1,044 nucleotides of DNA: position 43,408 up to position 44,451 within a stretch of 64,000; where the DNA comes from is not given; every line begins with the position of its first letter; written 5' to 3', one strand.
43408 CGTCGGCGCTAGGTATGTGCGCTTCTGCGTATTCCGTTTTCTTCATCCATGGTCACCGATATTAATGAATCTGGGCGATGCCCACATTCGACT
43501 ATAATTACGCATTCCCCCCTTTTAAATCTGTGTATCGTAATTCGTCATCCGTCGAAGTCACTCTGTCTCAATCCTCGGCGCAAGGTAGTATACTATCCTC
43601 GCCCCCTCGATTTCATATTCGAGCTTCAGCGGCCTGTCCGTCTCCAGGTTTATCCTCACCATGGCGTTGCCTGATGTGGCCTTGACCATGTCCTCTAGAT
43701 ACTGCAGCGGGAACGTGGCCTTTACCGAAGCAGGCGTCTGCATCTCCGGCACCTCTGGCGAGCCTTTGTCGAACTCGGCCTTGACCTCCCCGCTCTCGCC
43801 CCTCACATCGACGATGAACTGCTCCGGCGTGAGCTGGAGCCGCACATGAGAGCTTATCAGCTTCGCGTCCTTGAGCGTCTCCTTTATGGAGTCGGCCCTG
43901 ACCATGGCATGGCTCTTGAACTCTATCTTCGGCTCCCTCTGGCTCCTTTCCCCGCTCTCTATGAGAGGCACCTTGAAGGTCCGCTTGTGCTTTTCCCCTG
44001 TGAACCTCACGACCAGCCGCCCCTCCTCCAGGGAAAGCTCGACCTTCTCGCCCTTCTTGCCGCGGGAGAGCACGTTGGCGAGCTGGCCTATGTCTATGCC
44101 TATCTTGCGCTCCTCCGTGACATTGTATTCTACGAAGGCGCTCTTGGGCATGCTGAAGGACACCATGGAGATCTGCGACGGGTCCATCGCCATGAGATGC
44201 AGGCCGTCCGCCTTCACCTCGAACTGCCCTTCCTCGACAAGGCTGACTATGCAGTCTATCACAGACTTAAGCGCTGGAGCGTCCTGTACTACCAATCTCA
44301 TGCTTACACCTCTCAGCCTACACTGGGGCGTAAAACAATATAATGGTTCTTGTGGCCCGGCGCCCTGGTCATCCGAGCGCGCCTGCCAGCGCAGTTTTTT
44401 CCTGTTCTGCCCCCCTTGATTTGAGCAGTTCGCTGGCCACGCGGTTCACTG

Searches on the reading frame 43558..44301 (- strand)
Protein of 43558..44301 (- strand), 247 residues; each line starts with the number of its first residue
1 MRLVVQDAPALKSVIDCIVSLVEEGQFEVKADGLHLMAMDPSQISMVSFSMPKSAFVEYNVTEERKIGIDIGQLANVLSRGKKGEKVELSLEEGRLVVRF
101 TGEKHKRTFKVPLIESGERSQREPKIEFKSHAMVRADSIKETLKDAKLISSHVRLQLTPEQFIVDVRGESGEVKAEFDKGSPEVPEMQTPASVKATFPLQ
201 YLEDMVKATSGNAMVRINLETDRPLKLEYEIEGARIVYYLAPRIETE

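Call 3: search_protein_families(library=pfam, proteins=[window:43558-44301:-], max_evalue=0.01)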
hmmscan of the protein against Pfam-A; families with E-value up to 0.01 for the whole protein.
window:43558-44301:- (247 aa): 4 families
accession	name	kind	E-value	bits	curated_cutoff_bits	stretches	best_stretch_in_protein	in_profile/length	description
PF00705.23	PCNA_N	-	1.8e-15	57.2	20.3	1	5-107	6-108/127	Proliferating cell nuclear antigen, N-terminal domain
PF02747.20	PCNA_C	-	2.7e-09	37.7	23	1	128-242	7-127/128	Proliferating cell nuclear antigen, C-terminal domain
PF02768.20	DNA_pol3_beta_3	-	0.0011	19.2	27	0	127-227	7-105/121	DNA polymerase III beta subunit, C-terminal domain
PF04139.18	Rad9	-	0.0067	16.3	25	1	14-165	4-167/253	Rad9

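Call 4: search_protein_families(library=ncbifam, proteins=[window:43558-44301:-], max_evalue=0.01)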
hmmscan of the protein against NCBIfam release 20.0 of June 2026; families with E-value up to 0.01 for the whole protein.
window:43558-44301:- (247 aa): 6 families
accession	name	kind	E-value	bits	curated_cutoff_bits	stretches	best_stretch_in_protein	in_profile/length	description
NF002219.0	PRK01115.1-2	equivalog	2.7e-63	213.7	293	1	2-245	3-246/247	DNA polymerase sliding clamp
NF002221.0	PRK01115.1-4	subfamily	1.8e-59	201.1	239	1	1-245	3-248/248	DNA polymerase sliding clamp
NF002222.0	PRK01115.1-5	subfamily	3.5e-55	187.2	207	1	4-247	5-245/245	DNA polymerase sliding clamp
NF002220.0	PRK01115.1-3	subfamily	9.2e-50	169.5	284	1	1-245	1-246/246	DNA polymerase sliding clamp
NF002218.0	PRK01115.1-1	equivalog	2.1e-37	128.7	267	1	2-244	3-249/249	DNA polymerase sliding clamp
TIGR00590.1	pcna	equivalog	1.4e-30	106.6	99.1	1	5-246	6-257/259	proliferating cell nuclear antigen (pcna)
